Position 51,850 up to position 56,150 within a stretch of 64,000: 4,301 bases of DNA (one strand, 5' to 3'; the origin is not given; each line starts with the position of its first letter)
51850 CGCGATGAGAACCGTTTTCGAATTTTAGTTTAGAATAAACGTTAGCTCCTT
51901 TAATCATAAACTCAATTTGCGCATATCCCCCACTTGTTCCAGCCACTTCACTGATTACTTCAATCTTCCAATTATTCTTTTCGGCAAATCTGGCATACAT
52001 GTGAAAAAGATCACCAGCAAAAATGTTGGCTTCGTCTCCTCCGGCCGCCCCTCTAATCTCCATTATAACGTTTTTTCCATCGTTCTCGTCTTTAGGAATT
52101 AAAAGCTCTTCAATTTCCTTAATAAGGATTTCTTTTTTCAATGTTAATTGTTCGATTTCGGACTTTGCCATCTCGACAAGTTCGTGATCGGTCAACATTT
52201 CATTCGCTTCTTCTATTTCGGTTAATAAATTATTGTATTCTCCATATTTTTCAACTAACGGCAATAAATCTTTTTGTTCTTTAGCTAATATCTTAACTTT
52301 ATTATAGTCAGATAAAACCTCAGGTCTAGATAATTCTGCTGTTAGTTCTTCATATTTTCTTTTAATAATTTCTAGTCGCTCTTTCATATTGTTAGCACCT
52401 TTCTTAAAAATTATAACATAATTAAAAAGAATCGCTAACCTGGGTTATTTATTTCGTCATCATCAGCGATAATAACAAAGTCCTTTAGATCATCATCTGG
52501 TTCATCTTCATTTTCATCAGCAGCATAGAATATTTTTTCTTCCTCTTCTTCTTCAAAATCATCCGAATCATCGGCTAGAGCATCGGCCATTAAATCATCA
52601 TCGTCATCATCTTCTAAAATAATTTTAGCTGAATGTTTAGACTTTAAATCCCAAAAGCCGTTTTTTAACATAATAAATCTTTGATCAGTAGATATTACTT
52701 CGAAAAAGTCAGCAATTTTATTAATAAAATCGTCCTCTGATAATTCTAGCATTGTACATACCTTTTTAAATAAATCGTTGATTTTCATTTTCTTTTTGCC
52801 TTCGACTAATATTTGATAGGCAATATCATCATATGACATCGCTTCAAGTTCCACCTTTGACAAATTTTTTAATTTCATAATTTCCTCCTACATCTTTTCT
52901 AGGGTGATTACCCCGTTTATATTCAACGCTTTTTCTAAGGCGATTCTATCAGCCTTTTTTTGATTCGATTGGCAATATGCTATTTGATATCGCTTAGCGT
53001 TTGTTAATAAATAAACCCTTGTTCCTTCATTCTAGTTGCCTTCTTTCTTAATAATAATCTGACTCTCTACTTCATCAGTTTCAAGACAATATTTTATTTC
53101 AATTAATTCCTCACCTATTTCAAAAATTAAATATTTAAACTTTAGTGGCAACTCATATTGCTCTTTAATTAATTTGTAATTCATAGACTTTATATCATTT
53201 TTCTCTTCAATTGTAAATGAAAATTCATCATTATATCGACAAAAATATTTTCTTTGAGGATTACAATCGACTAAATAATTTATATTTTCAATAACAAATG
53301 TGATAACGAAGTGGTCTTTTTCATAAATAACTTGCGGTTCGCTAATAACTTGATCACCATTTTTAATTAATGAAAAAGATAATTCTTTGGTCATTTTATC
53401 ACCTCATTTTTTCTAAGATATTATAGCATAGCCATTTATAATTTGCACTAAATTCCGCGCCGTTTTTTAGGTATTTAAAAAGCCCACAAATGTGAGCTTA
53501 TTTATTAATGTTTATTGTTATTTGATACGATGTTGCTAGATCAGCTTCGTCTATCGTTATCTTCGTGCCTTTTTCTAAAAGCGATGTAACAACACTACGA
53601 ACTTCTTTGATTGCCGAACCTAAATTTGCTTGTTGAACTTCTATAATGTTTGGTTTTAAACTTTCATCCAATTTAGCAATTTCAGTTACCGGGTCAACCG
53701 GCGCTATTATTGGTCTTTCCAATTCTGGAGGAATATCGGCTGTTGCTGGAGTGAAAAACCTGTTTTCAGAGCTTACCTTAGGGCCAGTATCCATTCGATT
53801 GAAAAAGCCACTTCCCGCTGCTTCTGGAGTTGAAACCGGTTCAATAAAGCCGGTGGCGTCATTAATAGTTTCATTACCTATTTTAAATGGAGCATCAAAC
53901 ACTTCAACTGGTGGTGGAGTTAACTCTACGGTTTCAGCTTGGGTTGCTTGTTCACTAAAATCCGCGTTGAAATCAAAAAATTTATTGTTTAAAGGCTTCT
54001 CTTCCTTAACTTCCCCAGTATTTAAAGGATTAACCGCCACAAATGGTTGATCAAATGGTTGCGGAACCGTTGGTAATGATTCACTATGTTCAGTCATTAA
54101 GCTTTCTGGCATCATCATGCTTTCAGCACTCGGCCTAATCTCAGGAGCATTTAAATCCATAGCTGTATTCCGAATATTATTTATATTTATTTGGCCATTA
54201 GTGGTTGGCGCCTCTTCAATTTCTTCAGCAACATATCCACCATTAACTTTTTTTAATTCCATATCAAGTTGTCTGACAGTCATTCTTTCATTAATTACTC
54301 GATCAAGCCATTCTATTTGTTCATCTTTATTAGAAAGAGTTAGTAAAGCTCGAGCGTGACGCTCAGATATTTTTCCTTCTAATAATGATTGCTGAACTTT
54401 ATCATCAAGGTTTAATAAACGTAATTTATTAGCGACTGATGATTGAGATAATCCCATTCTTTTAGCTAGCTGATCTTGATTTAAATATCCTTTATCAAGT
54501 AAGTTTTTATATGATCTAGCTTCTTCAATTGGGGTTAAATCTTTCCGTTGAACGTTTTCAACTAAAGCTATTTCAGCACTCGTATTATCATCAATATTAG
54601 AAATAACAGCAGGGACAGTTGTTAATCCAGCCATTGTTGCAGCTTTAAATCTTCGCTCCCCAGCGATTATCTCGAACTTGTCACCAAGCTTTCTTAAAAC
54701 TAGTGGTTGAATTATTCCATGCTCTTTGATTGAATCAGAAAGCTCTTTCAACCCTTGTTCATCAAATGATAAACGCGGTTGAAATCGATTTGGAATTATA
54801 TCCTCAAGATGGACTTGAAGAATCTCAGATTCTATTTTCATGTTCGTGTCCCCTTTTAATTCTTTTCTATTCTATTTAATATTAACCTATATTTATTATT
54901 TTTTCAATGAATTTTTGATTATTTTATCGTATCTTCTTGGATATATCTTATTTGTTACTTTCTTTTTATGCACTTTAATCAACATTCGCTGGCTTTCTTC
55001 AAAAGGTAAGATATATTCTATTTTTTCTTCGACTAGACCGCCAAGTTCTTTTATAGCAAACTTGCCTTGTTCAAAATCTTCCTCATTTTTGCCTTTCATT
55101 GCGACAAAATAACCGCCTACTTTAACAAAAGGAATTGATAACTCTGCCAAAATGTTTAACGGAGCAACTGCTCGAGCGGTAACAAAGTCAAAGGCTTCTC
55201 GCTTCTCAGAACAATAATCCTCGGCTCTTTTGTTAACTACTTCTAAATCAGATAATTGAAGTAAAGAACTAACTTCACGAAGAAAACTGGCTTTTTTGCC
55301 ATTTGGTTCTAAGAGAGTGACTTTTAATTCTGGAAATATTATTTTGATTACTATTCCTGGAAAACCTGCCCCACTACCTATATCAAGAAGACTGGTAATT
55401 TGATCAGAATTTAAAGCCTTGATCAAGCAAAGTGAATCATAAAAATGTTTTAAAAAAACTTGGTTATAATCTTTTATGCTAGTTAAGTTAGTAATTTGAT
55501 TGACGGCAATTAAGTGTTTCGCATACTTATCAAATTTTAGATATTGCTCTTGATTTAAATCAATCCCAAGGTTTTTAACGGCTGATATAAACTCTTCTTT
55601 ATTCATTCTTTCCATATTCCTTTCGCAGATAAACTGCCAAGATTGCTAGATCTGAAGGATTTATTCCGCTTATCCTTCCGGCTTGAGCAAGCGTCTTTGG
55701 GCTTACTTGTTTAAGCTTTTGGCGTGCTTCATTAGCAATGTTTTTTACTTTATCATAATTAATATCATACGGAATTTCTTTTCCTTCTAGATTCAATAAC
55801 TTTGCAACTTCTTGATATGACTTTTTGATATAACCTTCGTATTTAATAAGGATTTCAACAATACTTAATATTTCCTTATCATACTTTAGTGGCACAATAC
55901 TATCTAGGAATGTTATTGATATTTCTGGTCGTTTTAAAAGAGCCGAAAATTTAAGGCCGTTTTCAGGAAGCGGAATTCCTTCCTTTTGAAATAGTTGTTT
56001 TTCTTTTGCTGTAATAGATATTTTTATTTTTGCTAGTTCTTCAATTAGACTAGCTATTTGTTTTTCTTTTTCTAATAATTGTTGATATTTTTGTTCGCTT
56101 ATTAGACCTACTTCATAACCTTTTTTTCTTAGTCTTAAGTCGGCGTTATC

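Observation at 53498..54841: Noc-like ParB paralog with a ~190-aa disordered P/E/F-rich insert and no N-terminal amphipathic helix, while parA-parB are displaced 17 kb away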

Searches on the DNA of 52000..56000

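Call 65: search_rna_families(source=window, start=52000, end=56000, threshold=gathering)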
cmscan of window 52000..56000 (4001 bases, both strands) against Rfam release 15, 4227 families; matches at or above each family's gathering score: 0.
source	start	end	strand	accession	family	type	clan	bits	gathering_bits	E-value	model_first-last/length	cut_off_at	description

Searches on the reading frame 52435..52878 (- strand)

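Call 4: search_protein_families(library=pfam, proteins=[window:52435-52878:-], max_evalue=0.01)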
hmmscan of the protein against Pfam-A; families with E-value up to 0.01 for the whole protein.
window:52435-52878:- (147 aa): 0 families

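Call 5: search_protein_families(library=ncbifam, proteins=[window:52435-52878:-], max_evalue=0.01)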
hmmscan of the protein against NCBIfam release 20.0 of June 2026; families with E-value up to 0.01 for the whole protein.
window:52435-52878:- (147 aa): 3 families
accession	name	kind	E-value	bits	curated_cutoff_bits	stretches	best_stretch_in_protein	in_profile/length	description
TIGR04567.1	RNAP_delt_lowGC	equivalog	1.5e-17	63.6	42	1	13-87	2-76/83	DNA-directed RNA polymerase subunit delta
NF045964.1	RNAP_delt_plasma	equivalog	3.2e-10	39.9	72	1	18-79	5-76/77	DNA-directed RNA polymerase subunit delta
NF052299.1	CT360_fam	equivalog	0.0064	16.2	250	1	22-107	46-128/207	CT360 family protein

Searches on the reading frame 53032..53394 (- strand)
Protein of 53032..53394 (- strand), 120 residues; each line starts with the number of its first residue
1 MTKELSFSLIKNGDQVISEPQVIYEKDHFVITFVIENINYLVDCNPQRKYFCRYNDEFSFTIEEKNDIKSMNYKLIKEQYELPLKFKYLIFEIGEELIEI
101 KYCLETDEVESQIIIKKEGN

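Call 4: search_protein_families(library=pfam, proteins=[window:53032-53394:-], max_evalue=0.01)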
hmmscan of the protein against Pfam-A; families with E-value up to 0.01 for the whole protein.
window:53032-53394:- (120 aa): 0 families

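Call 5: search_protein_families(library=ncbifam, proteins=[window:53032-53394:-], max_evalue=0.01)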
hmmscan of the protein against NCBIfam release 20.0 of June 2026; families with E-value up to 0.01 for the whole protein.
window:53032-53394:- (120 aa): 0 families
